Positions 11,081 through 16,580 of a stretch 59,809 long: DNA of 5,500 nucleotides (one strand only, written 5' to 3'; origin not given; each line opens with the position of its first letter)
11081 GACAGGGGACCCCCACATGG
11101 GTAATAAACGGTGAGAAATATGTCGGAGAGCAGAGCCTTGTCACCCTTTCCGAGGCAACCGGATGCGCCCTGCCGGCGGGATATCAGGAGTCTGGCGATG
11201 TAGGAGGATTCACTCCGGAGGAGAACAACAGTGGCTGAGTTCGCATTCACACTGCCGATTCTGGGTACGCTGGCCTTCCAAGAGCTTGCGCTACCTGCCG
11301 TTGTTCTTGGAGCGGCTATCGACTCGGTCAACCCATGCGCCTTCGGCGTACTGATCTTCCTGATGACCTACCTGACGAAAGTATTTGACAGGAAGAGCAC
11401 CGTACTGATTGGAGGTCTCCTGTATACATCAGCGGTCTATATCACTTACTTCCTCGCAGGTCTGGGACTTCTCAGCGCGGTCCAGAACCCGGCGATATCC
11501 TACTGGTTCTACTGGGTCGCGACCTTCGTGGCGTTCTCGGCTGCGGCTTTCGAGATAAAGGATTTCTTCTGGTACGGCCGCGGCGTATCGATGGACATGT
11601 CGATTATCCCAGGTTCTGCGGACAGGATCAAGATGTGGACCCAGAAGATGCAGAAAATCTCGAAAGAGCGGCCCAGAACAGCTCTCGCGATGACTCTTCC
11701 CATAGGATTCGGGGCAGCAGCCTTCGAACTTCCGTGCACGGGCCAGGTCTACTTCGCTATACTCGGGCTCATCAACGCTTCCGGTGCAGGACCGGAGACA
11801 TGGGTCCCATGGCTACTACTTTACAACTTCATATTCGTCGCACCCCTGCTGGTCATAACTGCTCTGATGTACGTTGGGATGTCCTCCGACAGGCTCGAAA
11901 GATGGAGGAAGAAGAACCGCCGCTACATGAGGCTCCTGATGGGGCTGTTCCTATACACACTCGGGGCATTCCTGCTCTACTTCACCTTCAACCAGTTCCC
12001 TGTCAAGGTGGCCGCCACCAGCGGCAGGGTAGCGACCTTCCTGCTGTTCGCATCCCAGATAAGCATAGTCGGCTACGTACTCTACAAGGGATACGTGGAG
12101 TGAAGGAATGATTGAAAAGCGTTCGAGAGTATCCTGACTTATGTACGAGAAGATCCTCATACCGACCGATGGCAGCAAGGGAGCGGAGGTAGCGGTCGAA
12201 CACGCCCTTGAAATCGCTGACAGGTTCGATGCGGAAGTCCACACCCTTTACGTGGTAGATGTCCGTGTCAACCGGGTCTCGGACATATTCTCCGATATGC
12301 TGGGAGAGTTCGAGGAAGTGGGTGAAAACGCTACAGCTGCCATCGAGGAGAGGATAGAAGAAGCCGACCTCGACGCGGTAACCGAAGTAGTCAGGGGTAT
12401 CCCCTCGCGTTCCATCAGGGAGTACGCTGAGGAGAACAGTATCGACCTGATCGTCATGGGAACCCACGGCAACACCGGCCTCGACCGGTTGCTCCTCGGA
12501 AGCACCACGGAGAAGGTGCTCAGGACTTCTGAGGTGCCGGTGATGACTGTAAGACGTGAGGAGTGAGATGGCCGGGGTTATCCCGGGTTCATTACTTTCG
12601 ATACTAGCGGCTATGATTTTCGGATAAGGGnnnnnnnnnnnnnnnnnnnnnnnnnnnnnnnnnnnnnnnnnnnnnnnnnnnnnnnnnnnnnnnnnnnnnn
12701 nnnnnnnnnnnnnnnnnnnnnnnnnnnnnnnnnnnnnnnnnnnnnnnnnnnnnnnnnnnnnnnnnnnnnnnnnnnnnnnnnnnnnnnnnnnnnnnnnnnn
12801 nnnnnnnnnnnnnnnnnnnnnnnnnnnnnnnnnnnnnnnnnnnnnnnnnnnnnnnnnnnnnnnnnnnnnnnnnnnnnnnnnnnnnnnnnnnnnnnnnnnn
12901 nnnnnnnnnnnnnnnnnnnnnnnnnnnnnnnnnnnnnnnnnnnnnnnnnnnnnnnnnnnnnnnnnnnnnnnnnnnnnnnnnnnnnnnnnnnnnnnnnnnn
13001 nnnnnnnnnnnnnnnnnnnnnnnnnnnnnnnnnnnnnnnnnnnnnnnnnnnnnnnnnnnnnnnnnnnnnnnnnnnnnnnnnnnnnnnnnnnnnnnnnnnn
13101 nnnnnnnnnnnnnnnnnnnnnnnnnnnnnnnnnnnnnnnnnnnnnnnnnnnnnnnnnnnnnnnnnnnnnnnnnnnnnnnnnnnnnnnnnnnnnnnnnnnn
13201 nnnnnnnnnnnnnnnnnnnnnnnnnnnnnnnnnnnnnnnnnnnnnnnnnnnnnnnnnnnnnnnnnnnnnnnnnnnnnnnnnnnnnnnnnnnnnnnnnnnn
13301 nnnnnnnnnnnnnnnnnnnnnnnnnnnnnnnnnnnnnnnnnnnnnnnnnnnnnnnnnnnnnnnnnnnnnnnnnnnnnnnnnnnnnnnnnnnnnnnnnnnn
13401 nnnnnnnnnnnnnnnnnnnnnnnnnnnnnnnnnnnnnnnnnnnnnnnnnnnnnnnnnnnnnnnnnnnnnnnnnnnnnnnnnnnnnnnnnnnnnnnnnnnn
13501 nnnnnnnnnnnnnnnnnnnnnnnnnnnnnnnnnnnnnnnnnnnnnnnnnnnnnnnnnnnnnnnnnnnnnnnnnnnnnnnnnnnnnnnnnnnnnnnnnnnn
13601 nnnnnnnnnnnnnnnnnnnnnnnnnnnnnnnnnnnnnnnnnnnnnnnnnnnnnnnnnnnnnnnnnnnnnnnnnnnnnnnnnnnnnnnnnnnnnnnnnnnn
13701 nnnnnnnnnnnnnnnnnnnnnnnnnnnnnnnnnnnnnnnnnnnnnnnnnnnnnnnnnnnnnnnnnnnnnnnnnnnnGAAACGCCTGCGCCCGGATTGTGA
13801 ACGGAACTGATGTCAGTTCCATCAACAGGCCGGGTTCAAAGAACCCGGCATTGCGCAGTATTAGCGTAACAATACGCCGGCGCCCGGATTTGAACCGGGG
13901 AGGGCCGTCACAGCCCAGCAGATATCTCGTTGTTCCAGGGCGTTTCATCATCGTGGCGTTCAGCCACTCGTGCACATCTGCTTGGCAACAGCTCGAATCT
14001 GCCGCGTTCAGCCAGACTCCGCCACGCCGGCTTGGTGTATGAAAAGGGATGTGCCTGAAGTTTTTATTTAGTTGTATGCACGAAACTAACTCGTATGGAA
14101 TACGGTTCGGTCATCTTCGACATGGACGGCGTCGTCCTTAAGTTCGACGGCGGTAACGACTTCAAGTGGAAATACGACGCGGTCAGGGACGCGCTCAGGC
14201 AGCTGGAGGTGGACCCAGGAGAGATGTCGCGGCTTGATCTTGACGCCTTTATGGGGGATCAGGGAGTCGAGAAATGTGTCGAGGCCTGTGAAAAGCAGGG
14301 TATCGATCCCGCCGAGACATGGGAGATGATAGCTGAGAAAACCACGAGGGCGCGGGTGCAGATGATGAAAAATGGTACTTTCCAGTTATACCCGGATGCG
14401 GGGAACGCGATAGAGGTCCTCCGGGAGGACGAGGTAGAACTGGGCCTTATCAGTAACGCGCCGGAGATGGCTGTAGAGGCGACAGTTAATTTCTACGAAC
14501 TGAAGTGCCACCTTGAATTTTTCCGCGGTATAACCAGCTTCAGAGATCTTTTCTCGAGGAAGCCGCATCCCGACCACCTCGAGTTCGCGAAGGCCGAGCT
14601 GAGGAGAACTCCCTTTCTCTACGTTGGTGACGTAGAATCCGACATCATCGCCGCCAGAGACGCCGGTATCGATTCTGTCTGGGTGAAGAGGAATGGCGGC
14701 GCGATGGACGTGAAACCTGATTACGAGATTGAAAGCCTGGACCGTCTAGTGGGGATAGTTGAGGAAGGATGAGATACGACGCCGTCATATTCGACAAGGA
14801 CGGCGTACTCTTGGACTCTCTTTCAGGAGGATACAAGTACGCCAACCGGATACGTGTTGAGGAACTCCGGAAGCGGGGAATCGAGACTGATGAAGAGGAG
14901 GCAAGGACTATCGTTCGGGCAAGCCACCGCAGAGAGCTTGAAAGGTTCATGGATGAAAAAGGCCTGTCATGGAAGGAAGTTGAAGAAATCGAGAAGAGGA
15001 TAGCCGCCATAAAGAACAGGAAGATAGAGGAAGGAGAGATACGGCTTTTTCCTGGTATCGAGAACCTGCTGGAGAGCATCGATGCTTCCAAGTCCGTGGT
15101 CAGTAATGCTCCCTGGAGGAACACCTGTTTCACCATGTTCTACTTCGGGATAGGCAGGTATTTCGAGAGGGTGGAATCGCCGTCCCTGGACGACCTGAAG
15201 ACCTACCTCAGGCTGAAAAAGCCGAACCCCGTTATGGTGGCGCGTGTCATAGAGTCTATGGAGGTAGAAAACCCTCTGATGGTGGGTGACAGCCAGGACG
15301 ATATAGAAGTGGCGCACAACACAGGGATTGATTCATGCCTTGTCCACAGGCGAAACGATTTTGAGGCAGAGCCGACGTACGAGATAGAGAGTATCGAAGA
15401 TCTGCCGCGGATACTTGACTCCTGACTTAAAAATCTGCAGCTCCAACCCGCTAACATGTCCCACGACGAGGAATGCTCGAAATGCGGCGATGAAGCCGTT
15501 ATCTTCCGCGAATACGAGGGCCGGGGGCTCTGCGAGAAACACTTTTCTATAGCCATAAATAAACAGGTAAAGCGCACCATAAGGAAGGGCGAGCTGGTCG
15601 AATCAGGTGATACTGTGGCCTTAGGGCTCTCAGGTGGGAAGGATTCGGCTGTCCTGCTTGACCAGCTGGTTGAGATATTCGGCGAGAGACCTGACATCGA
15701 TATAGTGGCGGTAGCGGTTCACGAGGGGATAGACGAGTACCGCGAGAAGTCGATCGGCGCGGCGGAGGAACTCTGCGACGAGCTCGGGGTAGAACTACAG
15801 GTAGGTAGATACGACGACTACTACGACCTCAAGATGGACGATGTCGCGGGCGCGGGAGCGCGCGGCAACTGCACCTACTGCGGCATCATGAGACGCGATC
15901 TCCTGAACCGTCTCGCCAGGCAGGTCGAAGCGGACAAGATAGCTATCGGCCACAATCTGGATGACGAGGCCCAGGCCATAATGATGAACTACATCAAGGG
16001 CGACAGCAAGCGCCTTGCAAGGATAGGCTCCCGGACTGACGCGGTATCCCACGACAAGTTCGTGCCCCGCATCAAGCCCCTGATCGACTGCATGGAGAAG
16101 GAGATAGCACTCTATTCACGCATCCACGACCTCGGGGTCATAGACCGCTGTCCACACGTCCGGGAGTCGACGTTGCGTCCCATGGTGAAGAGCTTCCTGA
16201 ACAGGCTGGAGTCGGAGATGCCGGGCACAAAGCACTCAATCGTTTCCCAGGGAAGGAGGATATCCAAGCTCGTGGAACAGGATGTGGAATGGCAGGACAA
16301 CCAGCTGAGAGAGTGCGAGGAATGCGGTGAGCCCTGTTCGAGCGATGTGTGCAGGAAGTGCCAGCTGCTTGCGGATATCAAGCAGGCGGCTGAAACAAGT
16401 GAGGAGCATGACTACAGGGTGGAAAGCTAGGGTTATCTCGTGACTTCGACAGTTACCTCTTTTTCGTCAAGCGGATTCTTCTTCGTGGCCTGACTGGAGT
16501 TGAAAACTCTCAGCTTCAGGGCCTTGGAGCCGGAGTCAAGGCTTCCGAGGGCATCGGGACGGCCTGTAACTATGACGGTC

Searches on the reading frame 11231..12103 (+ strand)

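Call 46: search_protein_families(library=pfam, proteins=[window:11231-12103:+], max_evalue=0.0001)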
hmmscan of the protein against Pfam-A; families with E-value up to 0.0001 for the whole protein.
window:11231-12103:+ (290 aa): 1 family
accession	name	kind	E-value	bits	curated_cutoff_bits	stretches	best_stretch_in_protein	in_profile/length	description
PF11139.14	SfLAP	-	7.6e-10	39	35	1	25-250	2-209/213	Sap, sulfolipid-1-addressing protein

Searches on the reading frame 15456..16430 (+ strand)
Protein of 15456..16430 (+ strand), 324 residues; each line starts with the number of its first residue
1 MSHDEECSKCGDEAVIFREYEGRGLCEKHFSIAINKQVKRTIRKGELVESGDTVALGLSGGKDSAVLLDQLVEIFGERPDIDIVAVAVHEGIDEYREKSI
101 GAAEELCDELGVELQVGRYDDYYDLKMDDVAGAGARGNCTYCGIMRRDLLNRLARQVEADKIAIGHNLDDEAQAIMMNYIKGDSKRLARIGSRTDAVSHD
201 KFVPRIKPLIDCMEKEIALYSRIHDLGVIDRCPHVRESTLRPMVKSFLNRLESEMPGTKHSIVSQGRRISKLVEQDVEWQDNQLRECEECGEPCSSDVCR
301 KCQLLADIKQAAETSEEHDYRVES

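Call 46: search_protein_families(library=pfam, proteins=[window:15456-16430:+], max_evalue=0.0001)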
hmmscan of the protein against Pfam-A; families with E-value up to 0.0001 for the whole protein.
window:15456-16430:+ (324 aa): 2 families
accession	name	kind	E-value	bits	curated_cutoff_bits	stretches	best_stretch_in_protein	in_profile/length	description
PF01171.26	ATP_bind_3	-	1.3e-14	54.8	27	1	54-226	2-161/182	PP-loop family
PF22082.2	TtuA_LIM_N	-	2.1e-09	37.7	27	1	6-30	1-25/26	2-thiouridine synthetase TtuA, N-terminal LIM domain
